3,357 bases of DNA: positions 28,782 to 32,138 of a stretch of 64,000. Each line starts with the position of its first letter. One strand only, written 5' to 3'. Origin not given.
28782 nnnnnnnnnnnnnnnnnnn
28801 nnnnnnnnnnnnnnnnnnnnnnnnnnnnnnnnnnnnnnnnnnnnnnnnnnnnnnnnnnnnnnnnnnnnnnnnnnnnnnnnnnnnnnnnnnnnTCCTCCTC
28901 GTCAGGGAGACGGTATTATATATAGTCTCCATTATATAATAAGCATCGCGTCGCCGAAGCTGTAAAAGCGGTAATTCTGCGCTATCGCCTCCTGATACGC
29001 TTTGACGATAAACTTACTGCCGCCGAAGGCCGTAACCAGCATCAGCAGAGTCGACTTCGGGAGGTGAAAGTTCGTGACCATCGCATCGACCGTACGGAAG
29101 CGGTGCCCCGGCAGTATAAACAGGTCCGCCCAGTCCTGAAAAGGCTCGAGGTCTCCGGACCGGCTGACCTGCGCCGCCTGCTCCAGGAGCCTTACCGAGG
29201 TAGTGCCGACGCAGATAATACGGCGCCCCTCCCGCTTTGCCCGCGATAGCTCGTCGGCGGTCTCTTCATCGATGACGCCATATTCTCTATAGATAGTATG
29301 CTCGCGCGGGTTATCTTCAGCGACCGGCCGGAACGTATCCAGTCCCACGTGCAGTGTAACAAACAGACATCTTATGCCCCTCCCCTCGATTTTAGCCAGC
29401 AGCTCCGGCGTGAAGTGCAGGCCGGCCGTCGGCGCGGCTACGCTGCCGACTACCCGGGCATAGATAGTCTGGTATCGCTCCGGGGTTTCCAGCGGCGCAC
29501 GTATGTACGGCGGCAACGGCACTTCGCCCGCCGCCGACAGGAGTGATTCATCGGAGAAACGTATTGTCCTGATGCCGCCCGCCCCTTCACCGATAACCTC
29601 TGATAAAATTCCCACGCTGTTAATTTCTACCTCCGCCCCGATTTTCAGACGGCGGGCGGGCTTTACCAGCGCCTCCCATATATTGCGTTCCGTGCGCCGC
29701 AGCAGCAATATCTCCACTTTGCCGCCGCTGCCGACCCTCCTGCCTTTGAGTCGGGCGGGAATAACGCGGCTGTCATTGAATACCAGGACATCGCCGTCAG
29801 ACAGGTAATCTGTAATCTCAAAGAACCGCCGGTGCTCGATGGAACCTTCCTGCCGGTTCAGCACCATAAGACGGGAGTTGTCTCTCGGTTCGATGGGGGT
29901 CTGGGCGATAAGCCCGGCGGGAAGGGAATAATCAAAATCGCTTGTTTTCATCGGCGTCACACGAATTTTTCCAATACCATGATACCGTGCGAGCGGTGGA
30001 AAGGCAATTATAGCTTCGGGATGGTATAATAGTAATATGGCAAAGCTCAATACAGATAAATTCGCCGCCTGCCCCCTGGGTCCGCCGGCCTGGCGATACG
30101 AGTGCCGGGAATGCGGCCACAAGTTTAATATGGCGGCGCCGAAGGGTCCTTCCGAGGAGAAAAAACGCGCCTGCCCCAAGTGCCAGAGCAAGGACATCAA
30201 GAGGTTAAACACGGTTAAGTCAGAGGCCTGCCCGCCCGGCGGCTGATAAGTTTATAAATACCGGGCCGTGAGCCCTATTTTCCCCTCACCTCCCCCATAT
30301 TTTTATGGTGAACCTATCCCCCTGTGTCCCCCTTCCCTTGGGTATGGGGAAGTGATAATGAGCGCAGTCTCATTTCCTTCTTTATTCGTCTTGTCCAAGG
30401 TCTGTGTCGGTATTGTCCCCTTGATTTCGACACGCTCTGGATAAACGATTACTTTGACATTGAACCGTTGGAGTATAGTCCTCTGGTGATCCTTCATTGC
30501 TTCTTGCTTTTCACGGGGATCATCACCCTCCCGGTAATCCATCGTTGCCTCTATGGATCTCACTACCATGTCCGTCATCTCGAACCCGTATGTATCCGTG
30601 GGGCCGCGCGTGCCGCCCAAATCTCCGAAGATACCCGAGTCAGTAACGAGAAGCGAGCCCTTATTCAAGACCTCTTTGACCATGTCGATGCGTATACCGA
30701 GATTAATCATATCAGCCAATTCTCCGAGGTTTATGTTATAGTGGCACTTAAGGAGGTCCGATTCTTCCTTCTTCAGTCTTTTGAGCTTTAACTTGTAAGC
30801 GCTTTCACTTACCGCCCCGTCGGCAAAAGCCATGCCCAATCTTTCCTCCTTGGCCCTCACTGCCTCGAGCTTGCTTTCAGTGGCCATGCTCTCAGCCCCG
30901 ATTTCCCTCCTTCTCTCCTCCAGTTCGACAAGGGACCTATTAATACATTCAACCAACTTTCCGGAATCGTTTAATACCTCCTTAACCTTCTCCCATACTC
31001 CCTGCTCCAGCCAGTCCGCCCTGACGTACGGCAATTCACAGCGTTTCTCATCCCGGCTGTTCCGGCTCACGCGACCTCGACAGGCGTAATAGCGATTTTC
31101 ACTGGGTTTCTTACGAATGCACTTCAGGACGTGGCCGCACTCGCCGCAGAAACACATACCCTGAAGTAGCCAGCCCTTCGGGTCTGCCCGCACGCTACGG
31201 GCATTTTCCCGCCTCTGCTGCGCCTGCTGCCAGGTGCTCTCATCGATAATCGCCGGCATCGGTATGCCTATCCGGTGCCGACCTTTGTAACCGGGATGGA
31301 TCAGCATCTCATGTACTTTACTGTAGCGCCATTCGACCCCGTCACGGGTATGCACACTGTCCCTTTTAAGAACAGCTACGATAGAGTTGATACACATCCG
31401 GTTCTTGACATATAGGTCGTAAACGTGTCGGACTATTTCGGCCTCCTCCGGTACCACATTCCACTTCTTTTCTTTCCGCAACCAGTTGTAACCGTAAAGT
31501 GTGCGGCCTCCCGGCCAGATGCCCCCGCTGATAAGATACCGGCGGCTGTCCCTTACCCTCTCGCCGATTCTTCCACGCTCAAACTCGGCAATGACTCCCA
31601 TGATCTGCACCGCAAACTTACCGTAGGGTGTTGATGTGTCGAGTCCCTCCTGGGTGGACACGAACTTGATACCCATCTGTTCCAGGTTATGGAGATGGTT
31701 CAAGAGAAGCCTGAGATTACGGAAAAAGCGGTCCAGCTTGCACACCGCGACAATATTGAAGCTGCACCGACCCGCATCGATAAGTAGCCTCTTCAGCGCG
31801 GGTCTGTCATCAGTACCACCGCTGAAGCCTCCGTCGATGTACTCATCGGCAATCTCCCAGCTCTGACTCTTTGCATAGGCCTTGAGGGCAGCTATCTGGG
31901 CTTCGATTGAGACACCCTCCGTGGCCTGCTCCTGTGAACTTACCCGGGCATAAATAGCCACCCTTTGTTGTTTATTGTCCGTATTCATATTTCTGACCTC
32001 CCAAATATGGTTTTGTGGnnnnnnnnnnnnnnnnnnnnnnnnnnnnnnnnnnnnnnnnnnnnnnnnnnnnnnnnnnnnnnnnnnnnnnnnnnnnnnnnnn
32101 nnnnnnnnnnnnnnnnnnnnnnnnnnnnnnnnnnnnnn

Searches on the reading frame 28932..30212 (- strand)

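Call 36: search_protein_families(library=pfam, proteins=[window:28932-30212:-])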
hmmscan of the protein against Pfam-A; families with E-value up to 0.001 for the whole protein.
window:28932-30212:- (426 aa): 1 family
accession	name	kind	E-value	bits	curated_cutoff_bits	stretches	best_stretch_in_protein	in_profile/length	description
PF02547.20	Queuosine_synth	-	3.1e-129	431.2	25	1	90-425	1-322/322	Queuosine biosynthesis protein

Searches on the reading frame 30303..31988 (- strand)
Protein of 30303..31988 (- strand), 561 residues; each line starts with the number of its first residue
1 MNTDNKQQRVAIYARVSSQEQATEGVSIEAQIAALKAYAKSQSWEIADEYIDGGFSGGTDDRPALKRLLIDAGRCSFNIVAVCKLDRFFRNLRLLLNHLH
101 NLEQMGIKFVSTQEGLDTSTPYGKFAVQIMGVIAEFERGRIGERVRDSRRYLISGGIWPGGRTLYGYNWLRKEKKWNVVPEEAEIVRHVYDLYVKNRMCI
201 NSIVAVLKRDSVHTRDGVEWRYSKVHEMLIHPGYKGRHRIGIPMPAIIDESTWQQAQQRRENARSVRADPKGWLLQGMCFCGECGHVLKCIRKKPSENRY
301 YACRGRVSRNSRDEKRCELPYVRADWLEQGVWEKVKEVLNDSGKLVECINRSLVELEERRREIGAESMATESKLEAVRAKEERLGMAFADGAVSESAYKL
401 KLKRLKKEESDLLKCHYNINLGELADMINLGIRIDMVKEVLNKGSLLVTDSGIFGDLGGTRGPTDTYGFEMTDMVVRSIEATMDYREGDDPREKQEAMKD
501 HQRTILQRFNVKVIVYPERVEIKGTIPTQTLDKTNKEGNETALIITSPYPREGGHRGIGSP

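Call 36: search_protein_families(library=pfam, proteins=[window:30303-31988:-])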
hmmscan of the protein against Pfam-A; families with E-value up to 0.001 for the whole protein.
window:30303-31988:- (561 aa): 3 families
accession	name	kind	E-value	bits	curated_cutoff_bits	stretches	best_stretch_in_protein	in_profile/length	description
PF00239.26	Resolvase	-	1.5e-36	126.1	23.3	1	10-150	1-137/145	Resolvase, N terminal domain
PF07508.19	Recombinase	-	1.8e-13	51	21.1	1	180-261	1-100/102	Recombinase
PF13408.12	Zn_ribbon_recom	-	1.6e-12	48.1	25.3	1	274-336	1-58/58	Recombinase zinc beta ribbon domain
